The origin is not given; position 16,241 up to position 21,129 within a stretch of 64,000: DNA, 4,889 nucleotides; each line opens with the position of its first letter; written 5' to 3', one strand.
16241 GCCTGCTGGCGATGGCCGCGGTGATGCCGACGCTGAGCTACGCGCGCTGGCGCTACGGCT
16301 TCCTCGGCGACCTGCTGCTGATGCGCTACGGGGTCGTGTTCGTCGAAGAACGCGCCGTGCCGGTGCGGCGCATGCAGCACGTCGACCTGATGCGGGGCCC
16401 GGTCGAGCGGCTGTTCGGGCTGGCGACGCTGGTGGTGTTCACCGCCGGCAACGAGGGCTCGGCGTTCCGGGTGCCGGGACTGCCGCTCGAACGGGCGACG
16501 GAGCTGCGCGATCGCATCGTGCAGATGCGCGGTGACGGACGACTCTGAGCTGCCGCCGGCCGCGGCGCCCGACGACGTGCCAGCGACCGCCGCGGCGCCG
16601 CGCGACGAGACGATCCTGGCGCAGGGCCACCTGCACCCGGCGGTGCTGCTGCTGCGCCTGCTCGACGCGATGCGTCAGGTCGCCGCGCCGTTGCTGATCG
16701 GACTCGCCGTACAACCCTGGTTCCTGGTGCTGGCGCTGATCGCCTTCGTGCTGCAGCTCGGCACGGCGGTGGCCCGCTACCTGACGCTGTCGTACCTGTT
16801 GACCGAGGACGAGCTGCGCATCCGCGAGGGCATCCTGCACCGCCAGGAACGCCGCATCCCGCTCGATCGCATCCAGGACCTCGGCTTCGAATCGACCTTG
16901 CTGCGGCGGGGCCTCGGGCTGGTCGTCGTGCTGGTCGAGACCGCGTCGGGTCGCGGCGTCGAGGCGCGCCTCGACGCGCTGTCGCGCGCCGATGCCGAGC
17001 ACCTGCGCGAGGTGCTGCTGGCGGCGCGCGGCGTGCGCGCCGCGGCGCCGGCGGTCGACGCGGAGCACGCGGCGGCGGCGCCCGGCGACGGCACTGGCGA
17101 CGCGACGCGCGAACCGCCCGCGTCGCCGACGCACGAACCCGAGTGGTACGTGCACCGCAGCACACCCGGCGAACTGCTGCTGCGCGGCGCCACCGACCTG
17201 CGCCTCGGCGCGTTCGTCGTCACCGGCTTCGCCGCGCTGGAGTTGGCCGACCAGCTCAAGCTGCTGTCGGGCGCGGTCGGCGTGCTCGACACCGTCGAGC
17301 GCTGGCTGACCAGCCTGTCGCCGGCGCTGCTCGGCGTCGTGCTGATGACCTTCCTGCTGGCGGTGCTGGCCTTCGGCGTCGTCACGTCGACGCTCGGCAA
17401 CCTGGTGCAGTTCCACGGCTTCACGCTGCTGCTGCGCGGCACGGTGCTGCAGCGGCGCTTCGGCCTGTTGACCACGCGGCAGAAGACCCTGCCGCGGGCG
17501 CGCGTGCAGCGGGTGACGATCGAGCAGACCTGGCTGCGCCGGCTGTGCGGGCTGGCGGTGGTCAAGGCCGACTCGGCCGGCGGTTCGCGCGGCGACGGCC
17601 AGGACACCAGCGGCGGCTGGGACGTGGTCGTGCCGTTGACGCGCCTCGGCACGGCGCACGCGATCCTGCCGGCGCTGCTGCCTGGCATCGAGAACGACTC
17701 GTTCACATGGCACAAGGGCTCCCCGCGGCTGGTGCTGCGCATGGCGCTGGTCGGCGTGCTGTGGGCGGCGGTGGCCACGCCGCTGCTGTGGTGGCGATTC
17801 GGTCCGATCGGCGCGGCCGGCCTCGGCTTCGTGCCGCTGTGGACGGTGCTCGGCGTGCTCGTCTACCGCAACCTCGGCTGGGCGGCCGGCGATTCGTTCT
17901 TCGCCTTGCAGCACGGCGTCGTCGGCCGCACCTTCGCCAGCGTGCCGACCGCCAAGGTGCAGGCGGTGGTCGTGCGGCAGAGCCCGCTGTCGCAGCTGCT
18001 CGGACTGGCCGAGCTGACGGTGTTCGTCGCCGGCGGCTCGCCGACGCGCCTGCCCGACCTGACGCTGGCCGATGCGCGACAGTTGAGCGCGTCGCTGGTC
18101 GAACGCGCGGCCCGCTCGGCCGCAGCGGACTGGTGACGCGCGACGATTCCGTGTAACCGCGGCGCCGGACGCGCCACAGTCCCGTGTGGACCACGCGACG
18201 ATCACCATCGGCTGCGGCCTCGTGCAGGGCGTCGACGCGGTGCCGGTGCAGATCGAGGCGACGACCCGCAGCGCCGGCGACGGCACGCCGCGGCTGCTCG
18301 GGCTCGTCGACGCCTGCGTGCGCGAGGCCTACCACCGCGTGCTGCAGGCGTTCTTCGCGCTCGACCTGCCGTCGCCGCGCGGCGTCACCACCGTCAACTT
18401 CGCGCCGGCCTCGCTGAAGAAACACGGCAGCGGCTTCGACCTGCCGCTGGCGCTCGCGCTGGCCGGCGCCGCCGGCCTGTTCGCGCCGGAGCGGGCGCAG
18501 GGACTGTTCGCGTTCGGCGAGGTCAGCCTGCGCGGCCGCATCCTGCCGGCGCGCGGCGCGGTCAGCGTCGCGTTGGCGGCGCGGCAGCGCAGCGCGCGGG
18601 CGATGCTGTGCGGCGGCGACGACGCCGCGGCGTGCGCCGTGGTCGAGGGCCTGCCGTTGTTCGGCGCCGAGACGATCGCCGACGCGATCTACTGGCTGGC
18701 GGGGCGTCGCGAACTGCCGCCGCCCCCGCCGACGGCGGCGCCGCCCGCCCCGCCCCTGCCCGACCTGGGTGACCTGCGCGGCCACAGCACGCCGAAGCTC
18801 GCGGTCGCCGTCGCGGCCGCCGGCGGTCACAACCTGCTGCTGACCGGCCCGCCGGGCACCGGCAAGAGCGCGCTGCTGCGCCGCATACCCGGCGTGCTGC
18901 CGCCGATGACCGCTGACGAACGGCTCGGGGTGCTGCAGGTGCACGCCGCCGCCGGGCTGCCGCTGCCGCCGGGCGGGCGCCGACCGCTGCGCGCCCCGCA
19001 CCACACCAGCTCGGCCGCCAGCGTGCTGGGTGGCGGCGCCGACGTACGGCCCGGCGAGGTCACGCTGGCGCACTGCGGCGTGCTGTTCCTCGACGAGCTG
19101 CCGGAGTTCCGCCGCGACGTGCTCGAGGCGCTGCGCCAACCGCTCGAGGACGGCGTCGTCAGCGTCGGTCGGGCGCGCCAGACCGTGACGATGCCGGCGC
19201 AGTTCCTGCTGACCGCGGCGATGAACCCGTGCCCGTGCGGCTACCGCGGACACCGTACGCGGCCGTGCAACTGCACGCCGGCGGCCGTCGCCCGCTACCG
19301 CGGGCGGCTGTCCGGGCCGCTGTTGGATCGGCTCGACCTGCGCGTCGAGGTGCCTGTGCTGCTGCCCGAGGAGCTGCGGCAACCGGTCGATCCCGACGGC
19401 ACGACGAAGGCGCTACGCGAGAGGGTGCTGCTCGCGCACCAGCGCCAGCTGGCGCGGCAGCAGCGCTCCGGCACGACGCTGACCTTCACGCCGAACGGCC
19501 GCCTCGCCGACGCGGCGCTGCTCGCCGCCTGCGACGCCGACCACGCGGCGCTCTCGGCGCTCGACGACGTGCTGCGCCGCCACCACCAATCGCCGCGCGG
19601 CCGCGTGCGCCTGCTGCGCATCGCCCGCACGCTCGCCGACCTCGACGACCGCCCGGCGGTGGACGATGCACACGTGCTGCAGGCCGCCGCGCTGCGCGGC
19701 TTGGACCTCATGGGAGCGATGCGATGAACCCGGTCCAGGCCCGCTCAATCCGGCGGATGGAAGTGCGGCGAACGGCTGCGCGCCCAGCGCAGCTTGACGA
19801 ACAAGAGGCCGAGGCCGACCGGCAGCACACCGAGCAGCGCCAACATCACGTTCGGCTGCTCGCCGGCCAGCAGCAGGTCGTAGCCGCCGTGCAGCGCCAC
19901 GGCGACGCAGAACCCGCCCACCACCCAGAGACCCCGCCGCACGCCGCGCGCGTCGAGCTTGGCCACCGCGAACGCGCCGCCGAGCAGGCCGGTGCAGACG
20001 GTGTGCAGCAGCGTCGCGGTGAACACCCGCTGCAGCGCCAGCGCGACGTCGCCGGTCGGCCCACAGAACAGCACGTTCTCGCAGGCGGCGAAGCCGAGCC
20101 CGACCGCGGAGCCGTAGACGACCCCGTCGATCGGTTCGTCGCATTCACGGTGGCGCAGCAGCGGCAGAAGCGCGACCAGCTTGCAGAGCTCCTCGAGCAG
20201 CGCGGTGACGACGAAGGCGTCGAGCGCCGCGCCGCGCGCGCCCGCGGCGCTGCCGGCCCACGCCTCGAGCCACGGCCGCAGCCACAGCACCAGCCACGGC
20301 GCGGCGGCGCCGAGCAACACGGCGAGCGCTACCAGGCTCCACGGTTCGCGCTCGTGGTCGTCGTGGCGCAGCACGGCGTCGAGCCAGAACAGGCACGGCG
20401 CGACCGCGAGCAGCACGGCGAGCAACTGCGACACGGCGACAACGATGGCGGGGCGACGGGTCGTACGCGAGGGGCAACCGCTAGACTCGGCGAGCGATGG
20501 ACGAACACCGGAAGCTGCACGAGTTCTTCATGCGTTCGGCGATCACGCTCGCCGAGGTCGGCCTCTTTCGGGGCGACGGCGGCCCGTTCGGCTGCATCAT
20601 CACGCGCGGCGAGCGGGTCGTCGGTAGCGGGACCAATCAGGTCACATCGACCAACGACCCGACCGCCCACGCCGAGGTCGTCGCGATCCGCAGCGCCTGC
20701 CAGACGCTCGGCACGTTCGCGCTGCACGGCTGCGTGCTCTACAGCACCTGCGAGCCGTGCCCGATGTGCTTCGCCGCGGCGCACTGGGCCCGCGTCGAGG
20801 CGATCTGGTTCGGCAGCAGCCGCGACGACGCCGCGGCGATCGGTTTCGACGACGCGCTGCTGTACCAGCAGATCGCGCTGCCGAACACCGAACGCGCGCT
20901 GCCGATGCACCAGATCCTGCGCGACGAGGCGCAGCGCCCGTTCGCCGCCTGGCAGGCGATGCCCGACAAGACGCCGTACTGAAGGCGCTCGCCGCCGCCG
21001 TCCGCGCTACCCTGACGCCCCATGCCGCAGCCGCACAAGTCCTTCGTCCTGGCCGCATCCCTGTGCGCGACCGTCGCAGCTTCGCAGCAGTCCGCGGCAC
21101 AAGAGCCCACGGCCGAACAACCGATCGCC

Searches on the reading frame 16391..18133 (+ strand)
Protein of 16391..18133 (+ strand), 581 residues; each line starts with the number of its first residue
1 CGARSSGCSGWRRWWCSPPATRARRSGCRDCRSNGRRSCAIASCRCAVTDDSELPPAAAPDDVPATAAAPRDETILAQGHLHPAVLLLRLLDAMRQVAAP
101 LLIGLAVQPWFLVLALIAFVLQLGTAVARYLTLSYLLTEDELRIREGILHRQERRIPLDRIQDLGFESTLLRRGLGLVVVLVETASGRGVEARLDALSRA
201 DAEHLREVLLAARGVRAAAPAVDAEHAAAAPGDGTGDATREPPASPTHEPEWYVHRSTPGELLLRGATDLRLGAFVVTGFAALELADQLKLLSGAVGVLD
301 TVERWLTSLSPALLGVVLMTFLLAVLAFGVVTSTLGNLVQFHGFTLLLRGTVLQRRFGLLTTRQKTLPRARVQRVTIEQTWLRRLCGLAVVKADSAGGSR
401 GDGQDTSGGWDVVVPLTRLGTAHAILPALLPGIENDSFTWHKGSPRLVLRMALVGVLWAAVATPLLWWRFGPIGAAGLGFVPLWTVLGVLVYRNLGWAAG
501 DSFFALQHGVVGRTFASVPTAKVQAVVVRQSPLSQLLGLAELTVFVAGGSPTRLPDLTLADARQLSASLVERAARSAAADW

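Call 31: search_protein_families(library=pfam, proteins=[window:16391-18133:+], max_evalue=0.00001)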
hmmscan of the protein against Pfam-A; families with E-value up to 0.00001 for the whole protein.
window:16391-18133:+ (581 aa): 1 family
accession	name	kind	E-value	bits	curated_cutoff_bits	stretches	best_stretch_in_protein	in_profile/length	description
PF03703.20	bPH_2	-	2.4e-45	153.1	22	3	130-207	1-76/78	Bacterial PH domain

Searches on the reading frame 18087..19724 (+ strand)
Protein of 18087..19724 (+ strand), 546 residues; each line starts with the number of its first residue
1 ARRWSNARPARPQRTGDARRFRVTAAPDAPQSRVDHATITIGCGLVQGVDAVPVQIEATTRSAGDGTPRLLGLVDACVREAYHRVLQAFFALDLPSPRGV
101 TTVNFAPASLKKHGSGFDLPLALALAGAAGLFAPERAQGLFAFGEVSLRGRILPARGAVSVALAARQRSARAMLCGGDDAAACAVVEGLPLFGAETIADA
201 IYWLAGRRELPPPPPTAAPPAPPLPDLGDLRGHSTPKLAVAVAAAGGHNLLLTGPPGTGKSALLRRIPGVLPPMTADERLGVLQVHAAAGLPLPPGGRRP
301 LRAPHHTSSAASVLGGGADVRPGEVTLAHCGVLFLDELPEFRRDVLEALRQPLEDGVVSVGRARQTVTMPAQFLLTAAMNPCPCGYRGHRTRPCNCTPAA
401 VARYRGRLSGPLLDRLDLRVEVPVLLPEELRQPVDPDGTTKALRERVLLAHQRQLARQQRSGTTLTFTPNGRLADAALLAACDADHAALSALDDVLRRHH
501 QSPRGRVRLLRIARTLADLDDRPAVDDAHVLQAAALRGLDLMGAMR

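Call 31: search_protein_families(library=pfam, proteins=[window:18087-19724:+], max_evalue=0.00001)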
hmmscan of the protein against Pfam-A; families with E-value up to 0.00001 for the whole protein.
window:18087-19724:+ (546 aa): 5 families
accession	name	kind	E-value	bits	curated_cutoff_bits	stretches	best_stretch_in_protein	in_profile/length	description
PF01078.27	Mg_chelatase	-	4.8e-78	261.7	20.3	1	226-425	1-202/207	Magnesium chelatase, subunit ChlI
PF13541.12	ChlI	-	8.1e-20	71.4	27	1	62-174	6-116/121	Subunit ChlI of Mg-chelatase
PF13335.12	Mg_chelatase_C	-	6.3e-17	62.4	26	1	439-537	3-94/94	Magnesium chelatase, subunit ChlI C-terminal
PF07728.20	AAA_5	-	6.9e-09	36.3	22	0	322-386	57-126/139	AAA domain (dynein-related subfamily)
PF00493.29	MCM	-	1.4e-08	34.6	23.3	0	320-391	112-183/224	MCM P-loop domain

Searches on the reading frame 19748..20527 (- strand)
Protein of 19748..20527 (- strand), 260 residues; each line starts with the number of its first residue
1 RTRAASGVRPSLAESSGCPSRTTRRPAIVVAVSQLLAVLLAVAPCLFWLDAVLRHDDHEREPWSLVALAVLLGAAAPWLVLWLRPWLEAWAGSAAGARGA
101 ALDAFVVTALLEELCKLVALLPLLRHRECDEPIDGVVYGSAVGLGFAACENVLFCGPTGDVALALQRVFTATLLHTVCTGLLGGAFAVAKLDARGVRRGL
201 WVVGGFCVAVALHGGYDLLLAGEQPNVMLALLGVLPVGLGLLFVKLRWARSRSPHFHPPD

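Call 31: search_protein_families(library=pfam, proteins=[window:19748-20527:-], max_evalue=0.00001)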
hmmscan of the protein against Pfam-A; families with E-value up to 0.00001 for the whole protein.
window:19748-20527:- (260 aa): 1 family
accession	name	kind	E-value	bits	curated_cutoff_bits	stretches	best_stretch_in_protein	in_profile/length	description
PF13367.11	PrsW-protease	-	1.9e-31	109.6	23.5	1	61-235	1-190/196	PrsW family intramembrane metalloprotease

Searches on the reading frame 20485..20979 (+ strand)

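Call 31: search_protein_families(library=pfam, proteins=[window:20485-20979:+], max_evalue=0.00001)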
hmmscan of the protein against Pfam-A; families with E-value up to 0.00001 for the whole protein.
window:20485-20979:+ (165 aa): 2 families
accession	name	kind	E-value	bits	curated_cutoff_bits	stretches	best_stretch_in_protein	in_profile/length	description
PF00383.29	dCMP_cyt_deam_1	-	3.9e-25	88.1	25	1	11-110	3-101/102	Cytidine and deoxycytidylate deaminase zinc-binding region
PF14437.12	MafB19-deam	-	2.2e-18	66.9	27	1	14-120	5-110/142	MafB19-like deaminase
